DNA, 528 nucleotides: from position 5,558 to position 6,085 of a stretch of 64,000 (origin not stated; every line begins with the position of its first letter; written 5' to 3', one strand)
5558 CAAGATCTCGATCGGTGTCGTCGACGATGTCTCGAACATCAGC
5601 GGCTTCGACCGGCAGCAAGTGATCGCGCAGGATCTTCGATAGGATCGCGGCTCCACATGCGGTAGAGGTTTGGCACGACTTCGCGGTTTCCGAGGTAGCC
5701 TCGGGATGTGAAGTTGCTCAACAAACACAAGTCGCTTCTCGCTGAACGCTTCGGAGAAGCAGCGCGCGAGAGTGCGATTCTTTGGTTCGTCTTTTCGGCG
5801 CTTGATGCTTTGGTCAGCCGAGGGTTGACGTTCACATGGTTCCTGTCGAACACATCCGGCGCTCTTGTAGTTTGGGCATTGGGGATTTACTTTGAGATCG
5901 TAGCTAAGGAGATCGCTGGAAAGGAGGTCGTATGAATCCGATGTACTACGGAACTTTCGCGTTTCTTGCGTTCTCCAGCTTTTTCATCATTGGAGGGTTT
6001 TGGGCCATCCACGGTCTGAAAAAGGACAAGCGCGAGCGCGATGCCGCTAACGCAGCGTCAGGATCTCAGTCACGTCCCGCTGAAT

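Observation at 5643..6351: Cluster of micro-ORFs, including tandem paralogous single-TM micro-proteins, wedged between the convergent VWA and MoxR genes; the second copy overlaps the MoxR 3' end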

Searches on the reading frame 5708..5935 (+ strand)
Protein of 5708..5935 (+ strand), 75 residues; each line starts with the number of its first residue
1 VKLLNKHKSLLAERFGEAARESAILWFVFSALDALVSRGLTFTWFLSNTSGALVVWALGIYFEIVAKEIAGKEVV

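Call 5: search_protein_families(library=pfam, proteins=[window:5708-5935:+], max_evalue=0.1)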
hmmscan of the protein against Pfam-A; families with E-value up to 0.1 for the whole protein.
window:5708-5935:+ (75 aa): 0 families

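Call 23: find_homologous_proteins(query=window:5708-5932:+, max_evalue=1)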
Query seq(75 aa) (75 aa): 15 proteins with E <= 1 among 17 candidates.
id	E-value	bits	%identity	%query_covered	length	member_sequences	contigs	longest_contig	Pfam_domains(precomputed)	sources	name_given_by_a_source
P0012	2.2e-32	127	89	93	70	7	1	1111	-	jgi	jgi:hypothetical protein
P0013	9.9e-31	122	88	89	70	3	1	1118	-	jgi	jgi:hypothetical protein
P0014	3.6e-30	120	83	92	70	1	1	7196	-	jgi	jgi:hypothetical protein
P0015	3.2e-28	114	81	92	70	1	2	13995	-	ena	-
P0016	5.6e-28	113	80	92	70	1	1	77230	-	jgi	jgi:hypothetical protein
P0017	8.9e-27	110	78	91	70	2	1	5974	-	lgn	-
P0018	1.7e-26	109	78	91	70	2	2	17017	-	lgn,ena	-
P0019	2.3e-26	108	79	88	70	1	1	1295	-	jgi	jgi:hypothetical protein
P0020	2.7e-24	102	74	91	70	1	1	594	-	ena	-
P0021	3.0e-24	102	75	91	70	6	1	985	-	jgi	jgi:hypothetical protein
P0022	6.9e-24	100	74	91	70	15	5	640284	-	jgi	jgi:hypothetical protein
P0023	1.1e-23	100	71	91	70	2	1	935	-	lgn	-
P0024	2.6e-23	99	72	91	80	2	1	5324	-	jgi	jgi:hypothetical protein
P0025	1.1e-22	97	72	85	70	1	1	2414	-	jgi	jgi:hypothetical protein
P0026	2.5e-15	73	61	81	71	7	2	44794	-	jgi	-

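Call 29: search_protein_families(library=ncbifam, proteins=[window:5708-5932:+], max_evalue=1)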
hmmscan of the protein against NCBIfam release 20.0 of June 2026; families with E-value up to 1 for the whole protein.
seq(75 aa): 0 families

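Call 30: search_protein_families(library=padloc, proteins=[window:5708-5932:+], max_evalue=1)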
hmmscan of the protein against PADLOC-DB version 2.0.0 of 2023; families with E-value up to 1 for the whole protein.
seq(75 aa): 0 families

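Call 31: search_protein_families(library=phrogs, proteins=[window:5708-5932:+], max_evalue=1)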
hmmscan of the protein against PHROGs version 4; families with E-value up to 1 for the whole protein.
seq(75 aa): 0 families
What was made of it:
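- No known protein family matches (calls 5, 29-31).
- Tried and rejected: Pfam, NCBIfam, PADLOC and PHROGs on orf75 and four single-pass variants: nothing significant (calls 5, 29-31).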

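Call 38: search_protein_representatives(alignment_id=A1)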
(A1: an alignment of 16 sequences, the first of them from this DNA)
Query: 16 sequences, 70 profile positions. Proteins with E-value up to 0.001 (for the whole library): 55; up to 1e-10: 21; up to 1e-30: 0. The best 55 are listed.
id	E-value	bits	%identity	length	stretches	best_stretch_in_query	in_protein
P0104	2.0e-22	94.6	-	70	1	2-65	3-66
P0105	2.5e-19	84.7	-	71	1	4-69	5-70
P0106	6.0e-19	83.5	-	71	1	1-69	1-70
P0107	1.1e-17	79.5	-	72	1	1-65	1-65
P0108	3.7e-16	74.6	-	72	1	2-63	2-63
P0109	7.5e-16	73.6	-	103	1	9-65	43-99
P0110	2.7e-15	71.8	-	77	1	10-63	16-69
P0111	7.2e-15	70.4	-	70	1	4-64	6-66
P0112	6.1e-14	67.5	-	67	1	5-68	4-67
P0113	1.7e-13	66.1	-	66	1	7-66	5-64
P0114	2.4e-13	65.5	-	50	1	23-69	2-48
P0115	3.3e-13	65.1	-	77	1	10-65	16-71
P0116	1.7e-12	62.8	-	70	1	1-70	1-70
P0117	1.8e-12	62.8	-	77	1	8-67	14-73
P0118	4.9e-12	61.4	-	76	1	5-65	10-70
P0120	7.6e-12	60.7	-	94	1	12-65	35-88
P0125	5.9e-10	54.7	-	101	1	3-67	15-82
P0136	7.8e-08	47.9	-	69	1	3-65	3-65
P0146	2.3e-05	40.0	-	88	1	12-67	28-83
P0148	7.3e-05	38.4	-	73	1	19-61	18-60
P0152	1.8e-04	37.1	-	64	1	11-63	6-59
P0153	2.0e-04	37.0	-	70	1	6-63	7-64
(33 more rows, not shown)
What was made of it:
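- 5708..5935 (+): orf75: a 75-aa two-helix (hairpin) membrane protein with a GTG start. The invariant core is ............, and conserved polar residues D33, N48 and E63 sit in the helices. Fifteen 90%-identity clusters were found (call 23), and 55 50%-identity clusters among 1.84 billion representatives (call 38).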

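Call 40: find_encoding_contigs(protein=P0146, flank=4000, max_places=3)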
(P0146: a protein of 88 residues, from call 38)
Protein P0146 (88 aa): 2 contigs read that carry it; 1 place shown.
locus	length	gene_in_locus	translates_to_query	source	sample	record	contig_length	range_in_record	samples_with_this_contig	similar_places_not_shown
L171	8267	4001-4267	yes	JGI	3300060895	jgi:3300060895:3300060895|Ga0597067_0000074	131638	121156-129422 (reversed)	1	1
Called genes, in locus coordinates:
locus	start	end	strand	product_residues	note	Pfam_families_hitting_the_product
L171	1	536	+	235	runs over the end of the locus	PF00756:Esterase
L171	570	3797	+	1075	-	PF00082:Peptidase_S8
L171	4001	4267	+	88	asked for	-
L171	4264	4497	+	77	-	-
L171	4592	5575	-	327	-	-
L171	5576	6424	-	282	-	PF12679:ABC2_membrane_2, PF10920:DUF2705 (weak), PF13346:ABC2_membrane_5 (weak)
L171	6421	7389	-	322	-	PF00005:ABC_tran, PF13304:AAA_21, PF13732:DrrA1-3_C (faint)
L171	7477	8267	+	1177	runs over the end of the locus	PF00704:Glyco_hydro_18, PF01522:Polysacc_deac_1, PF13506:Glyco_transf_21, PF00535:Glycos_transf_2, PF10111:Glyco_tranf_2_2, PF13641:Glyco_tranf_2_3, PF01644:Chitin_synth_1, PF13632:Glyco_trans_2_3, +1 more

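Call 43: find_encoding_contigs(protein=P0153, flank=3000, max_places=3)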
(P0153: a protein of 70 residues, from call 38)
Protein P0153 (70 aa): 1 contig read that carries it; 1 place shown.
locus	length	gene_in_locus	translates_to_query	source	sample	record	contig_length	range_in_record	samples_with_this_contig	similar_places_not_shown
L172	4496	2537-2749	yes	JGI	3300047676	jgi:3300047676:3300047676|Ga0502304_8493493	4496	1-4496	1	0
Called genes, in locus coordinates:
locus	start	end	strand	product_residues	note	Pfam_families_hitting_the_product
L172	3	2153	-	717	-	?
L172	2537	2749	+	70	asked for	-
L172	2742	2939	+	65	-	-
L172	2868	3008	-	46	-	-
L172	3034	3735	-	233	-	PF04028:DUF374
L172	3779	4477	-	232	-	PF01061:ABC2_membrane (weak), PF12698:ABC2_membrane_3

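Call 44: find_encoding_contigs(protein=P0125, flank=3000, max_places=3)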
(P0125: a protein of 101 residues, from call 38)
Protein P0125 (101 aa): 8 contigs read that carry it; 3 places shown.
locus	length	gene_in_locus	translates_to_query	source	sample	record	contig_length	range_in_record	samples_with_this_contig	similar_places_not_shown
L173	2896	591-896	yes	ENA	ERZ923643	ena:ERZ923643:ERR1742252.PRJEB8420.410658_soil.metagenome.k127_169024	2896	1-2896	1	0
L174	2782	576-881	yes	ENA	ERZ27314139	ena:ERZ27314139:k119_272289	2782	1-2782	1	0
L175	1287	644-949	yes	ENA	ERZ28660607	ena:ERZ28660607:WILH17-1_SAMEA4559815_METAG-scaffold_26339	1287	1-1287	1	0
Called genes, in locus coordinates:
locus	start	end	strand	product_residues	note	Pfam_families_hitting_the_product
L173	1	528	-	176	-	?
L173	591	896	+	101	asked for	-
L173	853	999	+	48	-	-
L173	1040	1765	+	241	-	PF03740:PdxJ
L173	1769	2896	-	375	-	?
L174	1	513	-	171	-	?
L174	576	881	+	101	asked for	-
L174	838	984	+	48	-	-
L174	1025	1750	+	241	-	PF03740:PdxJ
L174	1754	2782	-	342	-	?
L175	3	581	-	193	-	?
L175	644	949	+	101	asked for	-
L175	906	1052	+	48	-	-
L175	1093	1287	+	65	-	?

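Call 64: predict_structure(alignment_id=A1)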
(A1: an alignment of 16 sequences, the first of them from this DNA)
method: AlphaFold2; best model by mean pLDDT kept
length: 75 residues; sequences in the alignment: 16
mean_pLDDT: 81.6   pTM: 0.58
mean pLDDT of the five models: 81.6, 81.6, 81.6, 78.2, 78.1
residues with pLDDT >= 90: 20; 70-90: 39; 50-70: 15; < 50: 1
segments of 3 or more residues with pLDDT < 50: none
pLDDT, mean of each block of 10 residues (from residue 1): 60 79 91 91 90 89 82 63
secondary structure, 60 per line:
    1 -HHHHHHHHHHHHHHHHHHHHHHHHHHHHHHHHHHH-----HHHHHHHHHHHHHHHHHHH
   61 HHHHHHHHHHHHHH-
elements in order: H2-36 H42-74
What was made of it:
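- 5708..5935 (+): AF2 predicts a helical hairpin, H2-36 and H42-74, pLDDT 81.6 (call 64).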

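Call 66: fold_search(model_id=the predicted structure, library=pdb)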
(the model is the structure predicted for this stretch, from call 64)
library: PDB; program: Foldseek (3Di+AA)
matches with E <= 10: 185; with E <= 0.001: 0
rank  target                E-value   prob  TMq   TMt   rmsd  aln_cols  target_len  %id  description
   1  6h2f_C                1.2e+00  0.51  0.47  0.14   3.9        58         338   14  Structure of the pre-pore AhlB of the tripartite alpha-pore forming toxin, AHL, from Aeromonas hydrophila. (released 2019-07-10)
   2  8tsh_J                1.4e+00  0.30  0.43  0.17   5.3        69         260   16  S. thermodepolymerans KpsMT(E151Q)-KpsE in complex with ATP (released 2024-04-17)
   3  7p3r_A                1.5e+00  0.66  0.59  0.17   3.6        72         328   10  Helical structure of the toxin MakA from Vibrio cholera (released 2022-02-23)
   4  6b8m_C                1.6e+00  0.13  0.33  0.33   7.6        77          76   21  Crystal Structure of the Ca2+/CaM:Kv7.4 (KCNQ4) AB Domain Complex, 1 mM CaCl2 soak (released 2018-03-14)
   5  9asc_A                1.7e+00  0.60  0.59  0.17   3.5        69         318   13  Cryo-EM Structure of the Glycosyltransferase ArnC from Salmonella enterica in the UDP-bound State Determined on Talos  (released 2025-02-05)
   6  9ddm_E                1.7e+00  0.41  0.55  0.24   3.4        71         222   15  E. coli TolAQR conformation I (released 2025-07-09)
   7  6h2f_J                1.7e+00  0.25  0.43  0.14   5.0        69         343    7  Structure of the pre-pore AhlB of the tripartite alpha-pore forming toxin, AHL, from Aeromonas hydrophila. (released 2019-07-10)
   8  4tko                  1.9e+00  0.21  0.46  0.13   6.5        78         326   18  Structure of the periplasmic adaptor protein EmrA (released 2014-07-09)
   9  2x2v_A                2.1e+00  0.72  0.64  0.69   2.3        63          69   16  Structural basis of a novel proton-coordination type in an F1Fo-ATP synthase rotor ring (released 2010-08-18)
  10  7wem_MODEL_1_A        2.1e+00  0.72  0.70  0.72   2.4        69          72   16  Solid-state NMR Structure of TFo c-Subunit Ring (released 2022-08-10)
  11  6h2f_B                2.1e+00  0.21  0.42  0.14   5.0        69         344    7  Structure of the pre-pore AhlB of the tripartite alpha-pore forming toxin, AHL, from Aeromonas hydrophila. (released 2019-07-10)
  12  4afl_E                2.2e+00  0.35  0.52  0.42   4.0        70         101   11  The crystal structure of the ING4 dimerization domain reveals the functional organization of the ING family of chromat (released 2012-02-22)
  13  1l6t_MODEL_1_A        2.2e+00  0.20  0.45  0.44   4.5        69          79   17  STRUCTURE OF ALA24/ASP61 TO ASP24/ASN61 SUBSTITUTED SUBUNIT C OF ESCHERICHIA COLI ATP SYNTHASE (released 2002-07-24)
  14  6ziq_M                2.3e+00  0.30  0.53  0.57   3.4        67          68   13  bovine ATP synthase stator domain, state 1 (released 2020-09-09)
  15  9ddm_B                2.3e+00  0.28  0.48  0.21   3.4        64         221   17  E. coli TolAQR conformation I (released 2025-07-09)
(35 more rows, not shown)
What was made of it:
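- On F/V-ATPase c subunit (for orf75): Foldseek E is above 1 despite TM-scores of 0.64-0.72 (call 66).
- Closest known: F/V-ATPase c-subunit-type helical hairpins. Same: TM-scores to c subunits are 0.64-0.72 (call 66).
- Closest known: F/V-ATPase c-subunit-type helical hairpins. Different: Foldseek E-values are all above 1 (call 66).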

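Call 67: find_encoding_contigs(protein=P0120, flank=4000, max_places=2)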
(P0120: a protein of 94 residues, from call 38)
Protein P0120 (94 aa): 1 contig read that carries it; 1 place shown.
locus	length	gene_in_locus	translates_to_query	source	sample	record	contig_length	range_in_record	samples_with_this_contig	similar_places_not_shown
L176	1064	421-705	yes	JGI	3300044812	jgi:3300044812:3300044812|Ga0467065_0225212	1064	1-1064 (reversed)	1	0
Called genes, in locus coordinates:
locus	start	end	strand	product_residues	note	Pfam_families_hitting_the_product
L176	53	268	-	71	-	-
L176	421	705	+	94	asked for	-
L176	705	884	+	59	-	-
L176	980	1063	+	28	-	?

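Call 68: find_encoding_contigs(protein=P0136, flank=4000, max_places=2)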
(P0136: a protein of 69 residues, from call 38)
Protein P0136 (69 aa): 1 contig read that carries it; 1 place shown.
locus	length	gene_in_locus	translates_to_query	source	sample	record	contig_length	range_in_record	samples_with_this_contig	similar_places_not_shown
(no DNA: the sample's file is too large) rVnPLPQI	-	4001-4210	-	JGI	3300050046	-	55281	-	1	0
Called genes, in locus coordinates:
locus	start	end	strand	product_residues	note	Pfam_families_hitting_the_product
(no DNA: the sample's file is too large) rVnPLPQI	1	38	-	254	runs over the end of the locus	PF03734:YkuD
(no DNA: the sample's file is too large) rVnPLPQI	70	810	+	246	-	PF03740:PdxJ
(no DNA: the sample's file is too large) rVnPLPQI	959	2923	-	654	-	PF11992:TgpA_N, PF01841:Transglut_core, PF13559:DUF4129 (weak)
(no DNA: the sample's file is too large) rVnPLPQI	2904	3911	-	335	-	-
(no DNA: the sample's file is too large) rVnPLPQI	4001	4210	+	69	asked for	-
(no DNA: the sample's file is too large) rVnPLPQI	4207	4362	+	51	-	-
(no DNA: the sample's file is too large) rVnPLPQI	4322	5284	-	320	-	PF05496:RuvB_N (faint), PF20030:bpMoxR (weak), PF00004:AAA (weak), PF07726:AAA_3, PF07728:AAA_5, PF17863:AAA_lid_2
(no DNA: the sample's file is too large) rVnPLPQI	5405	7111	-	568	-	PF00890:FAD_binding_2 (faint), PF01266:DAO (weak), PF13450:NAD_binding_8 (faint), PF21162:ETFQO_UQ-bd, PF05187:Fer4_ETF_QO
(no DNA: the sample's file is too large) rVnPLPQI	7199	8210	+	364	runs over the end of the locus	PF00953:Glycos_transf_4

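Call 69: find_encoding_contigs(protein=P0148, flank=4000, max_places=2)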
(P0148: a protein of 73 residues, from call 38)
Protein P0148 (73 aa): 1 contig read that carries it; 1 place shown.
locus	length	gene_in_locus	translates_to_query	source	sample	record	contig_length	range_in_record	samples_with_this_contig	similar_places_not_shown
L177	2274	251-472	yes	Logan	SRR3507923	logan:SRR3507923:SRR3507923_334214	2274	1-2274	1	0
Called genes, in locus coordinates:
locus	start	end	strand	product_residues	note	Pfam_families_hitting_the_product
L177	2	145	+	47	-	?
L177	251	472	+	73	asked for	-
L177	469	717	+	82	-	-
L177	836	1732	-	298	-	-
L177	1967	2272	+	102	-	?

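Call 70: find_encoding_contigs(protein=P0152, flank=4000, max_places=2)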
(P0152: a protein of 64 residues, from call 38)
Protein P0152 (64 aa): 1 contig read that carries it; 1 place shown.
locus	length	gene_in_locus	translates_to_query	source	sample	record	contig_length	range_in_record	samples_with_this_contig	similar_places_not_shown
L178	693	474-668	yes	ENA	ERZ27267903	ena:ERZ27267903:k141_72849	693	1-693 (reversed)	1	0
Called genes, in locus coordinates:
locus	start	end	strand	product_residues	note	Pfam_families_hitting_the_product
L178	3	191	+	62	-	?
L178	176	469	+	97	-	PF11213:DUF3006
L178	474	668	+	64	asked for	-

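Call 81: find_related_loci(query=A1, collection=viral_contigs, flank=3000)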
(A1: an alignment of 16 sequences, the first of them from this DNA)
Query A1 (75 aa) in viral_contigs; peptide patterns used: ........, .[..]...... (x = any residue, [..] = any of these).
42 stretches matched a pattern, but none encodes a relative of the query by tblastn (E <= 1e-3).
